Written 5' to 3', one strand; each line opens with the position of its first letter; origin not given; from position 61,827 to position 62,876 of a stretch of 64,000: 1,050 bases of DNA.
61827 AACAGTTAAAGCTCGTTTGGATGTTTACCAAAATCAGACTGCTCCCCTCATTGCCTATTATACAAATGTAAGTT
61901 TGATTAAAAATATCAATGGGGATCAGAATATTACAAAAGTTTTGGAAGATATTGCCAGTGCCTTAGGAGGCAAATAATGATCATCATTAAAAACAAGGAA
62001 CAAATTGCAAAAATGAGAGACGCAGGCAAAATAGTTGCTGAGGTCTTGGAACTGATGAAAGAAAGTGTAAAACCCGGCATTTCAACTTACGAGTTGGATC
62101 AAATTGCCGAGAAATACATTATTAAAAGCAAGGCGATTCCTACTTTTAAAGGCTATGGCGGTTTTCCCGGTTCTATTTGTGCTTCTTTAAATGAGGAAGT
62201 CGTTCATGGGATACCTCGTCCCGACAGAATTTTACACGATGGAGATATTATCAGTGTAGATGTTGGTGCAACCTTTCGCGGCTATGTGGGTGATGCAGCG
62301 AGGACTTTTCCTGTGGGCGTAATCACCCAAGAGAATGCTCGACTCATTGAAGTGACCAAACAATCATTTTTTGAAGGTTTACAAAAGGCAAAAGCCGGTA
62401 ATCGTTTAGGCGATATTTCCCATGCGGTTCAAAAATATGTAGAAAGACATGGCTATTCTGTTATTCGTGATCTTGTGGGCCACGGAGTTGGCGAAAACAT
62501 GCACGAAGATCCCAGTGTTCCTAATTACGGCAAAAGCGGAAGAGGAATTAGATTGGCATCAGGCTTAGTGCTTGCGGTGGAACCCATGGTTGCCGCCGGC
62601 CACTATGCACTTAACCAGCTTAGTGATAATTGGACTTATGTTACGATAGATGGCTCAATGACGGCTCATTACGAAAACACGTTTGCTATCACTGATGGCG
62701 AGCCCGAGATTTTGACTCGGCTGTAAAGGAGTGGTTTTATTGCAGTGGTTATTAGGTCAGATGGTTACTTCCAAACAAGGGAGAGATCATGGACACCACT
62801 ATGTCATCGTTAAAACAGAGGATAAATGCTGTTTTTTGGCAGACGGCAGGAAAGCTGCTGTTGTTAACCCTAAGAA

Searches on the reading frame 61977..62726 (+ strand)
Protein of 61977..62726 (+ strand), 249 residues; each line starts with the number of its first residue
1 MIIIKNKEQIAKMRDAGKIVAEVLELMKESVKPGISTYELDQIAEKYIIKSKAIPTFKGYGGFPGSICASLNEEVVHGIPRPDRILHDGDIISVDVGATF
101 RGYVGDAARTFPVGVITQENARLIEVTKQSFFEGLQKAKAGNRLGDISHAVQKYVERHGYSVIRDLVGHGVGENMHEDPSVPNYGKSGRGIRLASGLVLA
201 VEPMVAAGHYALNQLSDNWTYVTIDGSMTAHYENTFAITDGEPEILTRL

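Call 45: find_encoding_contigs(protein=window:61977-62726:+, flank=10000, max_places=4)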
Protein window:61977-62726:+ (249 aa): 16 contigs read that carry it; 4 places shown.
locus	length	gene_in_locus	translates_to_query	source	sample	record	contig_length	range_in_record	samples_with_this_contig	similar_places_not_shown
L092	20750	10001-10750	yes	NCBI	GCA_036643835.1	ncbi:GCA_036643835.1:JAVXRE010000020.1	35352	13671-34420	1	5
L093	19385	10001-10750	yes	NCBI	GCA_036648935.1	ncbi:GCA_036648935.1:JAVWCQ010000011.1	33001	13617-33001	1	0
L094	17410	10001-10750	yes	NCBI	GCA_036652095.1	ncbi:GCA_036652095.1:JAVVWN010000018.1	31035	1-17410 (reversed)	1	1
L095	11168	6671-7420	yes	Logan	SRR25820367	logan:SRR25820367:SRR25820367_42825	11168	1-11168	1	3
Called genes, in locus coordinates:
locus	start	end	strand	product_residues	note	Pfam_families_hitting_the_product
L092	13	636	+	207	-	PF00573:Ribosomal_L4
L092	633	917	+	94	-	PF00276:Ribosomal_L23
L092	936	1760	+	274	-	PF00181:Ribosomal_L2_N, PF03947:Ribosomal_L2_C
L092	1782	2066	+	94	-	PF00203:Ribosomal_S19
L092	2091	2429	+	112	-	PF00237:Ribosomal_L22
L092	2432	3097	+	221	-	PF07650:KH_2, PF00189:Ribosomal_S3_C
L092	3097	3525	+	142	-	PF00252:Ribosomal_L16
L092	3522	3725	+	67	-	PF00831:Ribosomal_L29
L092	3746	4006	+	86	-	PF00366:Ribosomal_S17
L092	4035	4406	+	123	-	PF00238:Ribosomal_L14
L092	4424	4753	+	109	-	PF00467:KOW, PF17136:ribosomal_L24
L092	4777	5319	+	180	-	PF00281:Ribosomal_L5, PF00673:Ribosomal_L5_C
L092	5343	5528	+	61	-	PF00253:Ribosomal_S14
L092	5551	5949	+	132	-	PF00410:Ribosomal_S8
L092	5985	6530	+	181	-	PF00347:Ribosomal_L6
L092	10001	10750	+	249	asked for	PF00557:Peptidase_M24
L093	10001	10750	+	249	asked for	PF00557:Peptidase_M24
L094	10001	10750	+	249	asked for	PF00557:Peptidase_M24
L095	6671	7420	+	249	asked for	PF00557:Peptidase_M24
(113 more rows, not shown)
